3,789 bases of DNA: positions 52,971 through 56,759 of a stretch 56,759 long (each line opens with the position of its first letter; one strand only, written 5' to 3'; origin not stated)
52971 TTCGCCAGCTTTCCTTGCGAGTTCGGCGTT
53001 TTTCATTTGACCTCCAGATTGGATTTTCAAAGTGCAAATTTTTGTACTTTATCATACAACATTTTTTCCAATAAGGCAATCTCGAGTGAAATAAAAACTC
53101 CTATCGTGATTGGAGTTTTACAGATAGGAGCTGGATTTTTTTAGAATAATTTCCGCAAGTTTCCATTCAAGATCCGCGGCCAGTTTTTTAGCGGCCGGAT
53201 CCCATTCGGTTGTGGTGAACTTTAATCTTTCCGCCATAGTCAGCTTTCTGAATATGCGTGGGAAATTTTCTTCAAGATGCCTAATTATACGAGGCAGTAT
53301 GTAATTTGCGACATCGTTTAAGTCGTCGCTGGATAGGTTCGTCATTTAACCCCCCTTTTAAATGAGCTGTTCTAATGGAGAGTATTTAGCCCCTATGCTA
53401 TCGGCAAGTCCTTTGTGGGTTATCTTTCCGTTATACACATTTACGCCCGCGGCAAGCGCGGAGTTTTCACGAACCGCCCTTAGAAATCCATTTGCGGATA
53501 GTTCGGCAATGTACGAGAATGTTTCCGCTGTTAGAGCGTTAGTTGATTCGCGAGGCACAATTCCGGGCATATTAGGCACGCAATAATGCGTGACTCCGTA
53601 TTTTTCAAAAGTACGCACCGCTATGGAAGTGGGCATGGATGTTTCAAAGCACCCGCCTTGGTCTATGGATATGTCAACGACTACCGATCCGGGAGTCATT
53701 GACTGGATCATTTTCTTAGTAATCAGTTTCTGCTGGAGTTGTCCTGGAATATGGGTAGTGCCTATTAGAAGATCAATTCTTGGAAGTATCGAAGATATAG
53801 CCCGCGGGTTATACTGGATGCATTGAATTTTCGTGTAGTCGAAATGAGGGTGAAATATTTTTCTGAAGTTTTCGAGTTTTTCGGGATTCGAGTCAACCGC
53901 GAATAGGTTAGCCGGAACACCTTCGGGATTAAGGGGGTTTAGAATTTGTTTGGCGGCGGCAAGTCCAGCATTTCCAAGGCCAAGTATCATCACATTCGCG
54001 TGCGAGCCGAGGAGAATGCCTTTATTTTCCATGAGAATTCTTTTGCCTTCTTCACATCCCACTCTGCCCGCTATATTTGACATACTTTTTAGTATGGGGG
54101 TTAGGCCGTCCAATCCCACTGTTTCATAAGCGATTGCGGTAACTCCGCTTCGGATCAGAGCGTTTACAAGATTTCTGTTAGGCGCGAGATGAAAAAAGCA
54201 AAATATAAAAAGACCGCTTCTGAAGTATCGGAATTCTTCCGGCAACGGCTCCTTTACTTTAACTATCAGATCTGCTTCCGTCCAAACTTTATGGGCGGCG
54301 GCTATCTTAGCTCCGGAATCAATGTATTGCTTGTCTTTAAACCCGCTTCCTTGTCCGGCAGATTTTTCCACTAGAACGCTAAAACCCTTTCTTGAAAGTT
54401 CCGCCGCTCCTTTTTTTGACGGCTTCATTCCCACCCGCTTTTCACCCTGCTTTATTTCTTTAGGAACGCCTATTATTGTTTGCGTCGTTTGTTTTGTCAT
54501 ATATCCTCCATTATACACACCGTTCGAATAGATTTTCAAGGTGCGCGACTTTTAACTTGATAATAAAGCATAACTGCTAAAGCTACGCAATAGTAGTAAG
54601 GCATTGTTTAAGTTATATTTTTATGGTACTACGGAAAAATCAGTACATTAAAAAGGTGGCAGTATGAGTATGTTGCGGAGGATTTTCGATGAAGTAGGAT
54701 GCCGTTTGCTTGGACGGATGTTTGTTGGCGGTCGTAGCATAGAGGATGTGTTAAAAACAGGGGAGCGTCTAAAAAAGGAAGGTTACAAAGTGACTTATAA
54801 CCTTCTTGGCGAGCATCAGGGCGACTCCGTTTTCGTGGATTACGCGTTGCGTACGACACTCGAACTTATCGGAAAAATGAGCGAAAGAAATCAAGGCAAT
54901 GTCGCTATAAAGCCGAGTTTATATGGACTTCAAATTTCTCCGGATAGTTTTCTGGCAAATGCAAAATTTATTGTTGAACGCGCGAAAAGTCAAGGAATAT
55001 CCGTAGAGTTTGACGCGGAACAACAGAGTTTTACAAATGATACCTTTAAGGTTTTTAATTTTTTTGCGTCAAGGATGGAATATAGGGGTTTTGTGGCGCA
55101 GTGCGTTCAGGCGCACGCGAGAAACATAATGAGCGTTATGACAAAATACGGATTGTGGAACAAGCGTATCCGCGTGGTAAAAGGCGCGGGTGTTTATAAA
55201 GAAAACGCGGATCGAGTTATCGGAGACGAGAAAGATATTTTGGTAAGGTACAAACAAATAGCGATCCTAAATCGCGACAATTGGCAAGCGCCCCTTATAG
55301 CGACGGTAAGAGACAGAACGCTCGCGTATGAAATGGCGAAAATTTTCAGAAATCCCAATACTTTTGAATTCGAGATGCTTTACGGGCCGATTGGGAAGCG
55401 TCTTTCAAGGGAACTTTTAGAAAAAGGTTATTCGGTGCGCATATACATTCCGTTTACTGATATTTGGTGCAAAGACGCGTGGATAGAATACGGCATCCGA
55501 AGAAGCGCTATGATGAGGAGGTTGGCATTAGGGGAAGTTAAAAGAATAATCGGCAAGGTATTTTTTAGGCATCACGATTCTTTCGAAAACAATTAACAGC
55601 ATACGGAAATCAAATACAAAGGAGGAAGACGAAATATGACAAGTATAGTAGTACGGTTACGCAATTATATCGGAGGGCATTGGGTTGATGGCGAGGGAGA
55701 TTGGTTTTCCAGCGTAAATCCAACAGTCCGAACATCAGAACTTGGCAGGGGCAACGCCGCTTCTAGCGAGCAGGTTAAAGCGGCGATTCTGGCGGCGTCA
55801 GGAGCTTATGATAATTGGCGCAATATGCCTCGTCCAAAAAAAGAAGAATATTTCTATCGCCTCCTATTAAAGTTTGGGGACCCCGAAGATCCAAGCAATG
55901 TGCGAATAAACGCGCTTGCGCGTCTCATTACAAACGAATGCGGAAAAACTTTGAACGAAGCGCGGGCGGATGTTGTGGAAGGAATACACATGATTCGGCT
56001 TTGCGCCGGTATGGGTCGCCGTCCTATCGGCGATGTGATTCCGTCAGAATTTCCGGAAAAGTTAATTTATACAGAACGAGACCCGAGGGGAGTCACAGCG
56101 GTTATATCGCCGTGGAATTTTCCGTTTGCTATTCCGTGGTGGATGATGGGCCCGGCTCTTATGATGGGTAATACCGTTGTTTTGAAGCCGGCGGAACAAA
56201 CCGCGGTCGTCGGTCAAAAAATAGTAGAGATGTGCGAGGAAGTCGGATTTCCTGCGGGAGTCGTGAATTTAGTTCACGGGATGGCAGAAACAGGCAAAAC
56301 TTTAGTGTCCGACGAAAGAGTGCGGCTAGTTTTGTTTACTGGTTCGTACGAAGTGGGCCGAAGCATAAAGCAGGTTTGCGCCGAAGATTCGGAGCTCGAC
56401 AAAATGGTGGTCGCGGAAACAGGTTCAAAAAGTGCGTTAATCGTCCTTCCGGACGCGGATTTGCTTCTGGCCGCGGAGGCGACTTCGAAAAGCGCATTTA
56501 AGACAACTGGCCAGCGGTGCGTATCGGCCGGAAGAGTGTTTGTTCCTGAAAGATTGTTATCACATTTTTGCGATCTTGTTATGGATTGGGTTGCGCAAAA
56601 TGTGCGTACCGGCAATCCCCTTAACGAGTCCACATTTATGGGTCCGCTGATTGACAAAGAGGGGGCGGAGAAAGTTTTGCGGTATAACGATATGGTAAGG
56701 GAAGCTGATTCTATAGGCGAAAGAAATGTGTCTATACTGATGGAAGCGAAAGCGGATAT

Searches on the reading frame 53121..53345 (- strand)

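Call 4: search_protein_families(library=pfam, proteins=[window:53121-53345:-], max_evalue=0.01)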
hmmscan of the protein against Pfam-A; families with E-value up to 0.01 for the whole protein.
window:53121-53345:- (75 aa): 0 families

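Call 9: search_protein_families(library=ncbifam, proteins=[window:53121-53345:-], max_evalue=0.001)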
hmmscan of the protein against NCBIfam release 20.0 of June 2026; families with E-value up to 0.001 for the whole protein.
window:53121-53345:- (75 aa): 0 families

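Call 66: search_protein_families(library=pfam, proteins=[window:53121-53345:-], max_evalue=10)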
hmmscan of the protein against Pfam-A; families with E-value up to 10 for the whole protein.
seq(75 aa): 1 family
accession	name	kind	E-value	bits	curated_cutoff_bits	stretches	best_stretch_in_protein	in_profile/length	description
PF17761.7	DUF1016_N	-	0.11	13.1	32.8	1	12-70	44-103/137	DUF1016 N-terminal domain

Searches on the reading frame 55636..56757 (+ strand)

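Call 4: search_protein_families(library=pfam, proteins=[window:55636-56757:+], max_evalue=0.01)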
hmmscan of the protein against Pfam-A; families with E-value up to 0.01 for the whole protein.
window:55636-56757:+ (374 aa): 1 family
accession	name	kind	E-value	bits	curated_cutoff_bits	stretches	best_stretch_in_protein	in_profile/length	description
PF00171.27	Aldedh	-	6.1e-91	305.7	23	1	16-353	1-326/461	Aldehyde dehydrogenase family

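Call 9: search_protein_families(library=ncbifam, proteins=[window:55636-56757:+], max_evalue=0.001)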
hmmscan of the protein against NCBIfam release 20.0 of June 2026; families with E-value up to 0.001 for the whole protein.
window:55636-56757:+ (374 aa): 40 families (the best 25 are shown)
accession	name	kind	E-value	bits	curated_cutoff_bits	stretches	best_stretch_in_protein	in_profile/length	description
NF042993.1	AlphKGSA_gudD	equivalog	3.7e-82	276.6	770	1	8-354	4-341/481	alpha-ketoglutaric semialdehyde dehydrogenase GucD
NF052305.1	DioxValDhHalo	equivalog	7.7e-66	222.9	750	1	8-357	5-344/483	2,5-dioxovalerate dehydrogenase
TIGR01804.1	BADH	equivalog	8.8e-65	219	668.6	1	11-356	1-336/467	betaine-aldehyde dehydrogenase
NF002852.0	PRK03137.1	subfamily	3.9e-63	214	648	1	11-356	40-379/514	L-glutamate gamma-semialdehyde dehydrogenase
TIGR02299.1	HpaE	equivalog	4.4e-63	213.5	638.35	1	9-356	2-338/488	5-carboxymethyl-2-hydroxymuconate semialdehyde dehydrogenase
NF009725.0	PRK13252.1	equivalog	5.3e-62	209.8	593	1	7-355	6-343/488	betaine-aldehyde dehydrogenase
NF010000.0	PRK13473.1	subfamily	2.1e-60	204.7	615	1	9-360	4-341/475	aminobutyraldehyde dehydrogenase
NF008869.0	PRK11904.1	equivalog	7.9e-60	202.7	747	1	16-357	557-892/1042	bifunctional proline dehydrogenase/L-glutamate gamma-semialdehyde dehydrogenase PutA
TIGR01780.1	SSADH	subfamily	8.4e-59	199.6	646.35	1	34-352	8-317/448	succinate-semialdehyde dehydrogenase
NF006992.0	PRK09457.1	subfamily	2.6e-58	197.9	514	1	10-351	3-334/487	succinylglutamate-semialdehyde dehydrogenase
NF008415.0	PRK11241.1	equivalog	6.9e-58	196.5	828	1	5-349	8-342/482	NADP-dependent succinate-semialdehyde dehydrogenase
TIGR01237.1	D1pyr5carbox2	equivalog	1.1e-57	196.1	659.65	1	10-354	35-374/511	L-glutamate gamma-semialdehyde dehydrogenase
TIGR03240.1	arg_catab_astD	equivalog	1.1e-57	195.9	579.3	1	11-355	2-336/484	succinylglutamate-semialdehyde dehydrogenase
NF050084.1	pip_6_carb_DH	equivalog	2.7e-57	194.8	730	1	32-349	6-316/475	L-piperidine-6-carboxylate dehydrogenase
NF007497.0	PRK10090.1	equivalog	3.1e-57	194.4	500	1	5-357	4-344/480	aldehyde dehydrogenase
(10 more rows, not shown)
